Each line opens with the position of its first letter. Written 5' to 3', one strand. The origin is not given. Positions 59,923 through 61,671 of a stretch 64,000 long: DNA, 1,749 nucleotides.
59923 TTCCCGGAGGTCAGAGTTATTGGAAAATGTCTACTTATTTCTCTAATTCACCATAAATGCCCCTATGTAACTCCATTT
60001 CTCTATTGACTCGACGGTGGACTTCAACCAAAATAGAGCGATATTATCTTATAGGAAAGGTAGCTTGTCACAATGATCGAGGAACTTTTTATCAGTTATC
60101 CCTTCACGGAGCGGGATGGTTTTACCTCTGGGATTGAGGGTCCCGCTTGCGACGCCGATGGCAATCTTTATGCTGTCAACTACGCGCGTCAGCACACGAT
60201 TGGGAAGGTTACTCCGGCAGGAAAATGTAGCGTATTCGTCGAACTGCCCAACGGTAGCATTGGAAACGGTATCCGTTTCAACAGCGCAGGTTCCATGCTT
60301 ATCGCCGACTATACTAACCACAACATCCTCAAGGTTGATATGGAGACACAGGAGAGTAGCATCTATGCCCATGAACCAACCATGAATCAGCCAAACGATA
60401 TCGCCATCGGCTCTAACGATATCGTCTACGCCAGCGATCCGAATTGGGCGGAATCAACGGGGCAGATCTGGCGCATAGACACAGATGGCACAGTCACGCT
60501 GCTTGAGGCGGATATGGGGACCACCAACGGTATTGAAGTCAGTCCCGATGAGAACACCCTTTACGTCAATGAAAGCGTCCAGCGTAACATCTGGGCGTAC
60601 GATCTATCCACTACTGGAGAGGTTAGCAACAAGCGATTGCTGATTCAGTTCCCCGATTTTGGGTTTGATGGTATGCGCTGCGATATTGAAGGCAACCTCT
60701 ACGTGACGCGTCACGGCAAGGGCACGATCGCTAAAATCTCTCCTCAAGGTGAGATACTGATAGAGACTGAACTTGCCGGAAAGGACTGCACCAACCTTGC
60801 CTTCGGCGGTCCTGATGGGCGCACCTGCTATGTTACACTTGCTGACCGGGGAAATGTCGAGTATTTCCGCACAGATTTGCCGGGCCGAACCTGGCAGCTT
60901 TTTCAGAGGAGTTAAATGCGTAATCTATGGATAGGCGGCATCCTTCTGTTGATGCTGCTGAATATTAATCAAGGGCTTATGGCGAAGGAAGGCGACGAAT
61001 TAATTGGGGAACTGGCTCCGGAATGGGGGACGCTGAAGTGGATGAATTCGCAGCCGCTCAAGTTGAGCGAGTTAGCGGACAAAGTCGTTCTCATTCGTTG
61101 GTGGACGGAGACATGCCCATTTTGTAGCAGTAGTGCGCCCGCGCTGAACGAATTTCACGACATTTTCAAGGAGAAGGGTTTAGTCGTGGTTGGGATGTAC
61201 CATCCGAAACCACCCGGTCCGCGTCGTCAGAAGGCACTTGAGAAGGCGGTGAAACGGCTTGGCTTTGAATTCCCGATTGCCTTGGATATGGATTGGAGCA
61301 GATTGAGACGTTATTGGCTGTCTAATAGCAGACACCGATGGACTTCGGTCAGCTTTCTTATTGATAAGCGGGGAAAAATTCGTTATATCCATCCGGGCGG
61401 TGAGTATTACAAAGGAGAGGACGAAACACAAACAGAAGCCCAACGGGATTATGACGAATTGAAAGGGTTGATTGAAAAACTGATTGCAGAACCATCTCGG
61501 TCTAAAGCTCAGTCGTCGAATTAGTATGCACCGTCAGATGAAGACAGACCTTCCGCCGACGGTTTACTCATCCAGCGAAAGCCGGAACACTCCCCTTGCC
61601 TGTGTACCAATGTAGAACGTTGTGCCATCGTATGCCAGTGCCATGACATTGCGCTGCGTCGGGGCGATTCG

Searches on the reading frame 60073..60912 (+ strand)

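Call 41: search_protein_families(library=pfam, proteins=[window:60073-60912:+], max_evalue=0.01)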
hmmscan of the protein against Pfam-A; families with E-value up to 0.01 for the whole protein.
window:60073-60912:+ (280 aa): 7 families
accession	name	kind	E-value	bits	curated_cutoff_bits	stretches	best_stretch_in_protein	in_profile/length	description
PF08450.18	SGL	-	3.7e-44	151.6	26.3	1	22-257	3-245/246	SMP-30/Gluconolactonase/LRE-like region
PF24684.1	Vgb_lyase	-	7.4e-09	35.3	50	1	22-237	16-221/290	Virginiamycin B lyase family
PF21959.2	DUF6923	-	1.1e-08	35.6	27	2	119-225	50-160/234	Repeat of unknown function (DUF6923)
PF22701.2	Mala_s_1-like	-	3.2e-06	27.5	27.5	0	193-235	85-127/195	Mal s 1 allergenic protein-like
PF01731.26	Arylesterase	-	0.00033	21.3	21.3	1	149-177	54-82/86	Arylesterase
PF01436.27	NHL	-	0.00049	20.4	20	0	105-122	2-19/28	NHL repeat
PF03088.22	Str_synth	-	0.0089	16.6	25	0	127-176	34-84/89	Strictosidine synthase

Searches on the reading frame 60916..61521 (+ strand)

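Call 41: search_protein_families(library=pfam, proteins=[window:60916-61521:+], max_evalue=0.01)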
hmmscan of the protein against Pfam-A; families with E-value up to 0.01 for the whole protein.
window:60916-61521:+ (202 aa): 3 families
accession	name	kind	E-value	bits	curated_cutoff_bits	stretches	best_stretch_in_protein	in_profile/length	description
PF08534.16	Redoxin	-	1.8e-15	57.5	26.6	1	43-170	16-141/148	Redoxin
PF00578.27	AhpC-TSA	-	3.1e-15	56.7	26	1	30-158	1-124/124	AhpC/TSA family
PF00255.25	GSHPx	-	0.0056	16.7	27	0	43-94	9-59/108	Glutathione peroxidase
